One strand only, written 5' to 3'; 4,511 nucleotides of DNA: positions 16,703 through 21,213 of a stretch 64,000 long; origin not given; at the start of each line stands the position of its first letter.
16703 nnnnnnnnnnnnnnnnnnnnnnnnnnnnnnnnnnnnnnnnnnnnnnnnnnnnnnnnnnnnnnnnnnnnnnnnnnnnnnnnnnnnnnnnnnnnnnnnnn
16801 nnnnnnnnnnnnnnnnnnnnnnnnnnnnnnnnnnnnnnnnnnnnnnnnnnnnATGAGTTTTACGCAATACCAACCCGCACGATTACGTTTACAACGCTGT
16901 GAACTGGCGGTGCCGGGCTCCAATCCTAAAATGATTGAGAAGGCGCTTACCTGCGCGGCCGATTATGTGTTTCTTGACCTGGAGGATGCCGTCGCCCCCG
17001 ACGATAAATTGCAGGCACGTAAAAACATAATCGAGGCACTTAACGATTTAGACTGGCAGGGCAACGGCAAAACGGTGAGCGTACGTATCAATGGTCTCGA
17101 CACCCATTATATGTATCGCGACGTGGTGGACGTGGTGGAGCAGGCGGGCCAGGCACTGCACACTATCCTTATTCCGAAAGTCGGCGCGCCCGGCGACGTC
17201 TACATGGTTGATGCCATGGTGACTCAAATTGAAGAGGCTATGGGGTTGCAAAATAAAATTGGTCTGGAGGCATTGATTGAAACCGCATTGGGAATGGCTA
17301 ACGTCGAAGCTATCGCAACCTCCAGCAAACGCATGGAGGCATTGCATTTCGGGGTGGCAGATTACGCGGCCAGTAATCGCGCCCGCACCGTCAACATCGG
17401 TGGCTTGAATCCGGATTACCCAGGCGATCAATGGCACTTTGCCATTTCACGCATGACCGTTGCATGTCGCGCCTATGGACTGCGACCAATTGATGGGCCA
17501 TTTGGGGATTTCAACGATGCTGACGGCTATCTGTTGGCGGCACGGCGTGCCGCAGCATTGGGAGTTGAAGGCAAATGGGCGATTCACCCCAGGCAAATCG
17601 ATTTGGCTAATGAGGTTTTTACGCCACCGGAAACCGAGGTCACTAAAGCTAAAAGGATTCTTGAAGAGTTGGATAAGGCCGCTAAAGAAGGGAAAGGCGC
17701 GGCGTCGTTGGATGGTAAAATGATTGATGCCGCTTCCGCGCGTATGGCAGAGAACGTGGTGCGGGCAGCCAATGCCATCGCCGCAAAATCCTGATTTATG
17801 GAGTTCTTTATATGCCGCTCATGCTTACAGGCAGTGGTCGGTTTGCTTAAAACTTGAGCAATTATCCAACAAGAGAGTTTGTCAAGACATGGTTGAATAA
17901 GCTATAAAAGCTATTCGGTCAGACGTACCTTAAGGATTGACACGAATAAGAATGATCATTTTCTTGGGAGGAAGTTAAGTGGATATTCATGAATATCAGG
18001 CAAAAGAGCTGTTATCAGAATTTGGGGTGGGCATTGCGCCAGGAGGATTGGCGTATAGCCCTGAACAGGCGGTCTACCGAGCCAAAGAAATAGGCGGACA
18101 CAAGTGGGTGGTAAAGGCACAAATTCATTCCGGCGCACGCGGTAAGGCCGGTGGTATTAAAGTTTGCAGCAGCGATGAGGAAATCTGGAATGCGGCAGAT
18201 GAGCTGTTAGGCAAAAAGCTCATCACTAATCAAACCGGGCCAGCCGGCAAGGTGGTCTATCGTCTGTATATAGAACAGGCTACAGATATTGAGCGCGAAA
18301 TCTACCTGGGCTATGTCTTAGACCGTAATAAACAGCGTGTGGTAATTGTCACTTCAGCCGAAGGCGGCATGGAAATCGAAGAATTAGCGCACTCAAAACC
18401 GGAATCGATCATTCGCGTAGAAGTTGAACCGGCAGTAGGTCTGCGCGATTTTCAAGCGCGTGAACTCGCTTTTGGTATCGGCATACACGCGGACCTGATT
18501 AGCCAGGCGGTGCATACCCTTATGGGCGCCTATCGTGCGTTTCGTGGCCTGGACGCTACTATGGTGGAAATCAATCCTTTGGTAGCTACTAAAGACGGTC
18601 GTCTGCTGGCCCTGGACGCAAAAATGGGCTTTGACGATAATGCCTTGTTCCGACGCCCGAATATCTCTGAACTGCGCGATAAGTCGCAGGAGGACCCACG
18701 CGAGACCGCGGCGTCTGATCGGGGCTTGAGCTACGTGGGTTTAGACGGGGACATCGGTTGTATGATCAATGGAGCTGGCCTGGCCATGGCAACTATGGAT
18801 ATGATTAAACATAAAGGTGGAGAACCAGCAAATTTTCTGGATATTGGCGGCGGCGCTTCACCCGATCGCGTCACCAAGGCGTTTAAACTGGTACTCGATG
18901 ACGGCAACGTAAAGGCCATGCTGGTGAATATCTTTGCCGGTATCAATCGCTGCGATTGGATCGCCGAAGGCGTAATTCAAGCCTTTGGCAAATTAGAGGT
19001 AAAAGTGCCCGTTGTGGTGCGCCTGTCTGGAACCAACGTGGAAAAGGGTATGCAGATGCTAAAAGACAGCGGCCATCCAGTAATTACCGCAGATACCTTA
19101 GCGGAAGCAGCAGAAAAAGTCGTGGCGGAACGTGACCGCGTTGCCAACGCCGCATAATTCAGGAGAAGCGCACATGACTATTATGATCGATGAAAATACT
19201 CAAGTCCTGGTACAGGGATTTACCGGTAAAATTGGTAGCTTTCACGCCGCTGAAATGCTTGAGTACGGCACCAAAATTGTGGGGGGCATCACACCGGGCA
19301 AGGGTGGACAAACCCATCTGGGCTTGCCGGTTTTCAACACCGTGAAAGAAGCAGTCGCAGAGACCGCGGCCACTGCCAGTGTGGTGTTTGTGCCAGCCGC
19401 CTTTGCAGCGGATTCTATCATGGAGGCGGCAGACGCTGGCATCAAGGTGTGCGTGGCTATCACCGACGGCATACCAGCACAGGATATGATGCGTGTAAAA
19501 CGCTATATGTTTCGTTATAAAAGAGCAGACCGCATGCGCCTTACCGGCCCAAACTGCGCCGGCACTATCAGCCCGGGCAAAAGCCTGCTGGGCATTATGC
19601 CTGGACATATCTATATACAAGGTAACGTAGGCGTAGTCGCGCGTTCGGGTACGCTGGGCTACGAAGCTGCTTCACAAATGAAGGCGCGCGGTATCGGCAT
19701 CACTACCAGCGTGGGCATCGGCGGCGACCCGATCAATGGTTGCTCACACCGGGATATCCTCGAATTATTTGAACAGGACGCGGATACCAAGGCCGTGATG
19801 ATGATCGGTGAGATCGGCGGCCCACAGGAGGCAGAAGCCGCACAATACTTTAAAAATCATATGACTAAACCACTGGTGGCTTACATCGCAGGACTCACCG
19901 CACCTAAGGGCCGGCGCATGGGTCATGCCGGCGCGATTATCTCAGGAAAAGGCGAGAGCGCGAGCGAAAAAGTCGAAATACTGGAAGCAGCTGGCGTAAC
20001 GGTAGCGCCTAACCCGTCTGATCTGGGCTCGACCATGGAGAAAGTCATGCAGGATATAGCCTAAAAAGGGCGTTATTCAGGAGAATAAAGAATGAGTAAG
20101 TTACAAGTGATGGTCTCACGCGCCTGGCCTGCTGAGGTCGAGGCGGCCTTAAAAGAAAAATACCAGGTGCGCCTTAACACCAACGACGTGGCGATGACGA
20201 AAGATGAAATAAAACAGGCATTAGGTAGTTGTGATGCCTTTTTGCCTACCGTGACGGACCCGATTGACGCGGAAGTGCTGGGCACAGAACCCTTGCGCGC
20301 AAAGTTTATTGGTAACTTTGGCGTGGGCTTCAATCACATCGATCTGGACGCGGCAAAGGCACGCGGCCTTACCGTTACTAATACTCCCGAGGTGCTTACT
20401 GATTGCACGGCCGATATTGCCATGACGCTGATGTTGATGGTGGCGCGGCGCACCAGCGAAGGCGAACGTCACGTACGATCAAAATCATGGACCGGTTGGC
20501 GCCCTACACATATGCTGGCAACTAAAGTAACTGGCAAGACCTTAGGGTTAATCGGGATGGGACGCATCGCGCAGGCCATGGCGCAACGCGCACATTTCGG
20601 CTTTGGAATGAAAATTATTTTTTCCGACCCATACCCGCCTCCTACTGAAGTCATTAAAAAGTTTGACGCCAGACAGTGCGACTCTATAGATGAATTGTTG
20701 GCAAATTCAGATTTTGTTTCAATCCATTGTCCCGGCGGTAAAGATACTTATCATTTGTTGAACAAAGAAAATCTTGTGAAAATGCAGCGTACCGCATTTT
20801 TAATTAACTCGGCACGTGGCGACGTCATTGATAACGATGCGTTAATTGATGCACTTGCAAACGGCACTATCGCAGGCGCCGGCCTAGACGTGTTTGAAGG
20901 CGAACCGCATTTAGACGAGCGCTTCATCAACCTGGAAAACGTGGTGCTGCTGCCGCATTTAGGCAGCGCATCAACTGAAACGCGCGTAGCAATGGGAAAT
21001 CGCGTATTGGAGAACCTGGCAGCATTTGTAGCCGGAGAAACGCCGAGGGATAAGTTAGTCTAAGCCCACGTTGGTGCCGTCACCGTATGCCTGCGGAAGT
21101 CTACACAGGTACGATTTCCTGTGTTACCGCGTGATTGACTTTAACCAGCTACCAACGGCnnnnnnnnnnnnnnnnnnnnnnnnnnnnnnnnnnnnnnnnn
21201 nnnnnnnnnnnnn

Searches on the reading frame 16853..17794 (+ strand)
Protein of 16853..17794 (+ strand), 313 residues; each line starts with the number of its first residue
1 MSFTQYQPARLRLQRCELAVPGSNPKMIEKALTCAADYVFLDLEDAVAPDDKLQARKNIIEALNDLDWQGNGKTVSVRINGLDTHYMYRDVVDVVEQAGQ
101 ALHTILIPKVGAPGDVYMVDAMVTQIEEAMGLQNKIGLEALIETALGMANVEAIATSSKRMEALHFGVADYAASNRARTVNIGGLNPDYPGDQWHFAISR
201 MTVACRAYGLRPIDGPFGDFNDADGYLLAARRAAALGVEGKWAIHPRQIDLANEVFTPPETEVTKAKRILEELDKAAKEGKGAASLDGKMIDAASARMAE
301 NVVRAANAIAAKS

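Call 6: search_protein_families(library=ncbifam, proteins=[window:16853-17794:+], max_evalue=0.00001)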
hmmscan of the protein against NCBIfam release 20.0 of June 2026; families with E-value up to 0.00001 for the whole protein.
window:16853-17794:+ (313 aa): 4 families
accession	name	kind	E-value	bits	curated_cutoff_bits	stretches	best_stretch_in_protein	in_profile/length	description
TIGR01588.1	citE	equivalog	3.4e-57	193.7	443.4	1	12-308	1-285/288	citrate (pro-3S)-lyase subunit beta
NF038242.1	RipC_Ccl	equivalog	1.1e-50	172.6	375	1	16-305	3-267/268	itaconate degradation C-C-lyase RipC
NF041626.1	malyCoAlyase_Halo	equivalog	1.3e-39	136.2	500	1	35-311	33-318/340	L-malyl-CoA/beta-methylmalyl-CoA lyase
NF041315.1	malate_syn_AceB_Halo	equivalog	4.6e-16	58.5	780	1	35-279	38-290/429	malate synthase AceB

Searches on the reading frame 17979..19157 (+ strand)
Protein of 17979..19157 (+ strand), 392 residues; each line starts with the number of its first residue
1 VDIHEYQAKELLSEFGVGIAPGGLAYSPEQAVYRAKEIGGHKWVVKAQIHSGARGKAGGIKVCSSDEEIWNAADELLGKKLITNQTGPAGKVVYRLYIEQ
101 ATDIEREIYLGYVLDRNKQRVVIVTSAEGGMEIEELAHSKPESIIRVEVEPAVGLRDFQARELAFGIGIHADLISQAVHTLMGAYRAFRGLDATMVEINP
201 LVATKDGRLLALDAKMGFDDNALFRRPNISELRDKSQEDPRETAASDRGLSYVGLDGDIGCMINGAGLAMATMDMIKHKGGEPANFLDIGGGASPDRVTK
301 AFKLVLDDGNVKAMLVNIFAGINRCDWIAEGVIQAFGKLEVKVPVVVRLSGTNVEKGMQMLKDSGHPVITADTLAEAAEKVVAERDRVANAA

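Call 6: search_protein_families(library=ncbifam, proteins=[window:17979-19157:+], max_evalue=0.00001)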
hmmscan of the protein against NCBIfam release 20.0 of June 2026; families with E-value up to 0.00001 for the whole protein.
window:17979-19157:+ (392 aa): 3 families
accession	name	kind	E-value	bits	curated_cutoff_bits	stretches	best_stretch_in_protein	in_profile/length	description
NF010647.0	PRK14046.1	equivalog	5.9e-211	700.5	604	1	1-386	1-386/392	malate--CoA ligase subunit beta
NF001913.0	PRK00696.1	equivalog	8.9e-165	548.4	370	1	1-384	1-384/388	ADP-forming succinate--CoA ligase subunit beta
TIGR01016.1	sucCoAbeta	subfamily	3e-152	507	375.55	1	1-383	1-383/386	succinate-CoA ligase subunit beta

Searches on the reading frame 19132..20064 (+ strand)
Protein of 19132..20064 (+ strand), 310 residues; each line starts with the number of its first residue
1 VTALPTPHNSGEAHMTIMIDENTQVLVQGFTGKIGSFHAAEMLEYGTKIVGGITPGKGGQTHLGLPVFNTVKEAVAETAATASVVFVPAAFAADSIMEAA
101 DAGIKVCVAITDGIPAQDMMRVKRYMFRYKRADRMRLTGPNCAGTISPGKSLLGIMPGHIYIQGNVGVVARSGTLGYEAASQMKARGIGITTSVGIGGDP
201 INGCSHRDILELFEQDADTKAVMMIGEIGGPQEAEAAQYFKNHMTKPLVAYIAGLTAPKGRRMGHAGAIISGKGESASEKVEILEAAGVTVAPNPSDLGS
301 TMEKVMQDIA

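Call 6: search_protein_families(library=ncbifam, proteins=[window:19132-20064:+], max_evalue=0.00001)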
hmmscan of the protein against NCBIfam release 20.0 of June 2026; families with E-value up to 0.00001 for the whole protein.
window:19132-20064:+ (310 aa): 6 families
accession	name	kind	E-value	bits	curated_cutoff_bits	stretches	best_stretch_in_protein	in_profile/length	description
NF004230.0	PRK05678.1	equivalog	1.4e-130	434.8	336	1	15-307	1-289/291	succinate--CoA ligase subunit alpha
TIGR01019.1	sucCoAalpha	subfamily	1.6e-122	408.4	353.2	1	17-305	1-285/286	succinate--CoA ligase subunit alpha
TIGR02717.1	AcCoA-syn-alpha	equivalog_domain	1.9e-20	73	567.15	1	59-300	46-282/447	acetate--CoA ligase alpha subunit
NF004760.0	PRK06091.1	subfamily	4.1e-13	48.7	433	1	79-259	117-293/555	acyl-CoA synthetase FdrA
NF045494.1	AcCoALig_Archglob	equivalog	5.6e-11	41.5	1200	1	64-270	268-470/665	acetate--CoA ligase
NF045493.1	HydDutCoALig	equivalog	6.5e-09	34.9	1300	1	62-271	50-262/698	4-hydroxybutyrate--CoA ligase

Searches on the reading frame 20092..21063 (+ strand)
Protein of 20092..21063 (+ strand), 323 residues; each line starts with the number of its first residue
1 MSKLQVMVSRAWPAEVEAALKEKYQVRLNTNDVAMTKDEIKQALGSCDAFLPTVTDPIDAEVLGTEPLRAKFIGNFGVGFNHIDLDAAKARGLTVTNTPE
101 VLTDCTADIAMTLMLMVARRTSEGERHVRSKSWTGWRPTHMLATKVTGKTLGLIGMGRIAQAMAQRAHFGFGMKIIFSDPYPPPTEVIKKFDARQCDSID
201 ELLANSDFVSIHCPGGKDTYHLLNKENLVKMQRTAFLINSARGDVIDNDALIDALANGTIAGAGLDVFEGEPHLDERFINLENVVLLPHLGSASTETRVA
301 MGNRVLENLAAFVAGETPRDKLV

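Call 6: search_protein_families(library=ncbifam, proteins=[window:20092-21063:+], max_evalue=0.00001)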
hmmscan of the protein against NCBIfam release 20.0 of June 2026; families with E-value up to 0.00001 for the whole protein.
window:20092-21063:+ (323 aa): 21 families
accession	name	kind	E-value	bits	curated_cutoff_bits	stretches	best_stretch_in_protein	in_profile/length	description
NF009714.1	PRK13243.1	equivalog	3.8e-89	299.3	455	1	3-319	2-319/332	glyoxylate reductase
NF011938.0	PRK15409.1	equivalog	1.9e-73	247.3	492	1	5-316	4-312/324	glyoxylate/hydroxypyruvate reductase GhrB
TIGR01327.1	PGDH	equivalog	4.4e-67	227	454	1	20-318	17-306/525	phosphoglycerate dehydrogenase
NF008759.0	PRK11790.1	equivalog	1.7e-50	171.9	404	1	20-314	28-318/410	phosphoglycerate dehydrogenase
NF005069.0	PRK06487.1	equivalog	1e-45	156.2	448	1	70-318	70-316/320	2-hydroxyacid dehydrogenase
NF041369.1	Dhydh_Halo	equivalog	1.5e-40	139.4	400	1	68-322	54-304/305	D-2-hydroxyacid dehydrogenase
NF000492.1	vanH_gen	exception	2.1e-40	138.7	540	1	62-273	59-257/312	D-lactate dehydrogenase VanH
NF006263.0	PRK08410.1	equivalog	1.2e-37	130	389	1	58-316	53-310/311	D-2-hydroxyacid dehydrogenase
NF006374.0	PRK08605.1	subfamily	3.3e-36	125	356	1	1-273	1-268/332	D-lactate dehydrogenase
NF005750.0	PRK07574.1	equivalog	1.2e-35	123.3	329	1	75-321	120-365/386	NAD-dependent formate dehydrogenase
NF005387.0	PRK06932.1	equivalog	6.1e-35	120.7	492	1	69-314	65-311/314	2-hydroxyacid dehydrogenase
NF009127.0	PRK12480.1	equivalog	1.3e-33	116.4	579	1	66-271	66-264/330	D-lactate dehydrogenase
NF000371.1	vanH_Agroup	exception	2.9e-33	115.5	700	1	70-272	72-261/322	VanH-A/VanH-Pt family D-lactate dehydrogenase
NF001309.0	PRK00257.1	equivalog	5.2e-33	114.5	434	1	144-314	112-279/379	4-phosphoerythronate dehydrogenase PdxB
NF000151.1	vanH-Ac1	exception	1e-32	113.8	750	1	70-272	103-292/351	D-lactate dehydrogenase VanH-Ac1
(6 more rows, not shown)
